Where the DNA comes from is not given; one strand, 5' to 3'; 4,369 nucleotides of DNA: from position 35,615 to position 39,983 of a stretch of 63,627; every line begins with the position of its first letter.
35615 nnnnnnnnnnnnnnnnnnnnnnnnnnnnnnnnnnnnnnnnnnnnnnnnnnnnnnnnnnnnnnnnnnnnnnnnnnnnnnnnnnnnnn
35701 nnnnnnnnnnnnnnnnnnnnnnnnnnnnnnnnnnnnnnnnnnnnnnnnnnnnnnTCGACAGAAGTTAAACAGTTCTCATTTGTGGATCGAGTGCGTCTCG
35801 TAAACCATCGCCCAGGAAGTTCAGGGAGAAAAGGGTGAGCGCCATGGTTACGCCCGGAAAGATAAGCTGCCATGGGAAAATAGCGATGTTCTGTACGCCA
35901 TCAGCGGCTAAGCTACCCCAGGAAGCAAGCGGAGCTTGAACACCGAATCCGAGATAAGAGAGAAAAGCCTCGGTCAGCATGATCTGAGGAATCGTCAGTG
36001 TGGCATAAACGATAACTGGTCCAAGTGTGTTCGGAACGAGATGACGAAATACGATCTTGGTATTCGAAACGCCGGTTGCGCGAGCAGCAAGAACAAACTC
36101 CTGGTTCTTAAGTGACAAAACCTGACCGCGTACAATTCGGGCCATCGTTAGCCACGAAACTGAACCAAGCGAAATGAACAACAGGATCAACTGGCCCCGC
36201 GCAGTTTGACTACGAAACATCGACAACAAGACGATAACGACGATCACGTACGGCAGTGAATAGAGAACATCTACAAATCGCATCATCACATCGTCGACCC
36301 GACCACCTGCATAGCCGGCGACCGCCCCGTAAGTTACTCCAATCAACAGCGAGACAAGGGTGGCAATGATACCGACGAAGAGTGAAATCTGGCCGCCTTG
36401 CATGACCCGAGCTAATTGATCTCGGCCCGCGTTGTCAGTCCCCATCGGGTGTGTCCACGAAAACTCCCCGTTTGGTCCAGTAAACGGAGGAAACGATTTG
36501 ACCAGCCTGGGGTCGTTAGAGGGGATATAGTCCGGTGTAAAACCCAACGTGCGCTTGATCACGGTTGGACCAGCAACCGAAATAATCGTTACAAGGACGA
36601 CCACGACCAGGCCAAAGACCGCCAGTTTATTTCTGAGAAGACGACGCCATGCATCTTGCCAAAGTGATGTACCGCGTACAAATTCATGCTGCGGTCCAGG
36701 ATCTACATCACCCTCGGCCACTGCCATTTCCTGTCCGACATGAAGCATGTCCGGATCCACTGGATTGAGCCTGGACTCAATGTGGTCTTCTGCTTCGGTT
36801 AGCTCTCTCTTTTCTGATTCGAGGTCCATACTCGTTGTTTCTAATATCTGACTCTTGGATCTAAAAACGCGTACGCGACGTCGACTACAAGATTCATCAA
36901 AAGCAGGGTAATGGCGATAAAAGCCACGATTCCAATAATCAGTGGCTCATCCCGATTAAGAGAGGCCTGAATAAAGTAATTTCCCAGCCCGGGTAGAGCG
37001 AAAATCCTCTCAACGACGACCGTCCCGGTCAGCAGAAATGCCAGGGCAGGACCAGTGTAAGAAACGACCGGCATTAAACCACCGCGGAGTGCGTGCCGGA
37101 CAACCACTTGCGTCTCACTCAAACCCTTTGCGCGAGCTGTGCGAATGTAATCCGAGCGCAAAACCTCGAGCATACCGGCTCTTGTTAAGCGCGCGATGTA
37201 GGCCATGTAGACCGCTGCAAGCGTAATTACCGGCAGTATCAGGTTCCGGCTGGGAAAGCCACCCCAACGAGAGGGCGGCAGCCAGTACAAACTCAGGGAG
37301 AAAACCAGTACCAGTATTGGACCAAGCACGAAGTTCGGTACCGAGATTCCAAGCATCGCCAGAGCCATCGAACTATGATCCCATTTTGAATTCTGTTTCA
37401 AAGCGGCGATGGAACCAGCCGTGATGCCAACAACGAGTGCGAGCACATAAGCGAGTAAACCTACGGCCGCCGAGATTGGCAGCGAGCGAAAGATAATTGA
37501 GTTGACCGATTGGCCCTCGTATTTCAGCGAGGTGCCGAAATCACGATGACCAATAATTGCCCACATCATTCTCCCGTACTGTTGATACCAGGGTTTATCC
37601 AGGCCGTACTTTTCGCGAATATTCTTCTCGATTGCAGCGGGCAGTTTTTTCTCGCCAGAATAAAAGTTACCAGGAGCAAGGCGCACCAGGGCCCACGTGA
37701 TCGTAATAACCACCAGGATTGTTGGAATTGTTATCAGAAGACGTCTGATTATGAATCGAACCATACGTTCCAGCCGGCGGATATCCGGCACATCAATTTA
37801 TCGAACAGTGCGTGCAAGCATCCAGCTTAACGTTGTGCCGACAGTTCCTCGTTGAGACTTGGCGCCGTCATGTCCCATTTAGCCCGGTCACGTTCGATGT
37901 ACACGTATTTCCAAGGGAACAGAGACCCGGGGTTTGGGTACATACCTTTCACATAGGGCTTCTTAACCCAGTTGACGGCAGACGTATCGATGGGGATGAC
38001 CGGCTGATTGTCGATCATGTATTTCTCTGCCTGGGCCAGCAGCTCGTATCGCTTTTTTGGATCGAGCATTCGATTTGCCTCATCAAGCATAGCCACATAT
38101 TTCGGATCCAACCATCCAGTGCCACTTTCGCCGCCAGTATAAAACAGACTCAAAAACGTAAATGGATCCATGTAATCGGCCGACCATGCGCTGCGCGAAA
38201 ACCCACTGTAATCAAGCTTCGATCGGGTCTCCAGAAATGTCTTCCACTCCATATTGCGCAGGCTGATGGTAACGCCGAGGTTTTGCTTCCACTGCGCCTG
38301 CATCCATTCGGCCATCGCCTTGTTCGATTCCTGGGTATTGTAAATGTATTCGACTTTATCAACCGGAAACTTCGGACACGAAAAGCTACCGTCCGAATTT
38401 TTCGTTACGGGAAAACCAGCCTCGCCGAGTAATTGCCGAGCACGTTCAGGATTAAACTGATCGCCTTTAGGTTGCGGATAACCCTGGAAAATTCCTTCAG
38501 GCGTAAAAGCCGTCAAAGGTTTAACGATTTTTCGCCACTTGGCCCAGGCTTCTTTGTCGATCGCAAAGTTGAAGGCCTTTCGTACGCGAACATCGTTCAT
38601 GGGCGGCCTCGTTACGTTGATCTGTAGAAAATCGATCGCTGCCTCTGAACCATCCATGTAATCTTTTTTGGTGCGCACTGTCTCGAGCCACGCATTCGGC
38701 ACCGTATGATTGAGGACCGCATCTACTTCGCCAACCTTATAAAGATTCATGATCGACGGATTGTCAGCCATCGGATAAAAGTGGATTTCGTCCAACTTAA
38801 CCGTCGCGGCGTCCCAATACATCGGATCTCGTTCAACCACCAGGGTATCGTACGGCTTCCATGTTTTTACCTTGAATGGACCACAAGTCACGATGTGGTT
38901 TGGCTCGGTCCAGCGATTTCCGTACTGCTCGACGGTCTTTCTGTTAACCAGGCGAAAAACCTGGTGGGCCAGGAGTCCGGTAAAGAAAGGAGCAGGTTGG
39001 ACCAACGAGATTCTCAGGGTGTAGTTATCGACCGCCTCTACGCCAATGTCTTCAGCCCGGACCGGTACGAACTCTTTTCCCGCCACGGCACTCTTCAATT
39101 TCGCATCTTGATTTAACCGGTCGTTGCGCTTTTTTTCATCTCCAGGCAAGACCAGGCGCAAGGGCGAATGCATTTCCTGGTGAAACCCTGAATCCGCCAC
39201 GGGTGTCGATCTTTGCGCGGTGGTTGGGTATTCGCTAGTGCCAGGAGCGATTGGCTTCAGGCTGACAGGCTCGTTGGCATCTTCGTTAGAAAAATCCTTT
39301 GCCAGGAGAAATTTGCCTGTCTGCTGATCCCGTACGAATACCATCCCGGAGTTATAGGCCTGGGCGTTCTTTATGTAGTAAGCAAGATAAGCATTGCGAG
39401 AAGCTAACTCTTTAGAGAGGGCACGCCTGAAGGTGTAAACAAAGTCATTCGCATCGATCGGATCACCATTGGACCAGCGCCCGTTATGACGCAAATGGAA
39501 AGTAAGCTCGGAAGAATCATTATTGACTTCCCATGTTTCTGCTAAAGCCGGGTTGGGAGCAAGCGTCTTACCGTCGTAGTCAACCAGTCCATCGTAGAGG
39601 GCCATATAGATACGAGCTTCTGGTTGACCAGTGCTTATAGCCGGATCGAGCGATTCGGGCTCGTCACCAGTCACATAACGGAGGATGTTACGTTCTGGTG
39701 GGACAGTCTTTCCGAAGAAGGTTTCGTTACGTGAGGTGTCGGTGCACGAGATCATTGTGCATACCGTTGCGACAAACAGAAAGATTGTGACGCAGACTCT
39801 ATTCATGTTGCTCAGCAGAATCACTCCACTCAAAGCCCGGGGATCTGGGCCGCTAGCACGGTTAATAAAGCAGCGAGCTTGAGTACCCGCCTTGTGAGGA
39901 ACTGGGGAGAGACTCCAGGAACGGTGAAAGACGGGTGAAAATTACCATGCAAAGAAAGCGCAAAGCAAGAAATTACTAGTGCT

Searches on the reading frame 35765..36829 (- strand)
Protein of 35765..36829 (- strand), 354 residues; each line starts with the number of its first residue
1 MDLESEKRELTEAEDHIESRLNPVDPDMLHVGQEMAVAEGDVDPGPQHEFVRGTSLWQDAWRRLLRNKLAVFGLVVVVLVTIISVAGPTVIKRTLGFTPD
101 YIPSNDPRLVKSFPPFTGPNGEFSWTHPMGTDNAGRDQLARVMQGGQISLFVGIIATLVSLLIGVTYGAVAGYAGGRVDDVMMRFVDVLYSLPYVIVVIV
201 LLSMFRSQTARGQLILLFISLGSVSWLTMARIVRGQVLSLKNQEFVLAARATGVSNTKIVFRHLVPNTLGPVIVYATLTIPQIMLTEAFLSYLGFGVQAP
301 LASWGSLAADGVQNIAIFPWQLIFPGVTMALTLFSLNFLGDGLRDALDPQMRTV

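Call 8: search_protein_families(library=pfam, proteins=[window:35765-36829:-], max_evalue=0.001)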
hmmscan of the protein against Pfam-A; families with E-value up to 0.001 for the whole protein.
window:35765-36829:- (354 aa): 2 families
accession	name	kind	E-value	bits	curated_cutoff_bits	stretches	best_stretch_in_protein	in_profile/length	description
PF00528.27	BPD_transp_1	-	1.4e-31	110.1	26.4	1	164-352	1-183/184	Binding-protein-dependent transport system inner membrane component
PF12911.12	OppC_N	-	8.4e-14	51.6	23.9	1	55-91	1-37/53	N-terminal TM domain of oligopeptide transport permease C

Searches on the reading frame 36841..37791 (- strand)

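Call 8: search_protein_families(library=pfam, proteins=[window:36841-37791:-], max_evalue=0.001)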
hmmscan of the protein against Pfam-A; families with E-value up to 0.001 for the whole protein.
window:36841-37791:- (316 aa): 2 families
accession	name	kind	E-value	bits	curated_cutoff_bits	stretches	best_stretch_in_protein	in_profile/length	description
PF00528.27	BPD_transp_1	-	1e-43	149.7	26.4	1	122-315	1-183/184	Binding-protein-dependent transport system inner membrane component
PF19300.4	BPD_transp_1_N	-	2.3e-08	34.7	23.8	1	10-86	1-79/114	Binding-prot-dependent transport system membrane comp, N-term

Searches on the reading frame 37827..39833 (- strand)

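Call 8: search_protein_families(library=pfam, proteins=[window:37827-39833:-], max_evalue=0.001)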
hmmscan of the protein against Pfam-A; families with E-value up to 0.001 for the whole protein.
window:37827-39833:- (668 aa): 1 family
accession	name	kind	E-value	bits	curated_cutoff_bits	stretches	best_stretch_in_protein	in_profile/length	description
PF00496.27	SBP_bac_5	-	2.2e-80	271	32.4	1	93-570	2-366/368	Bacterial extracellular solute-binding proteins, family 5 Middle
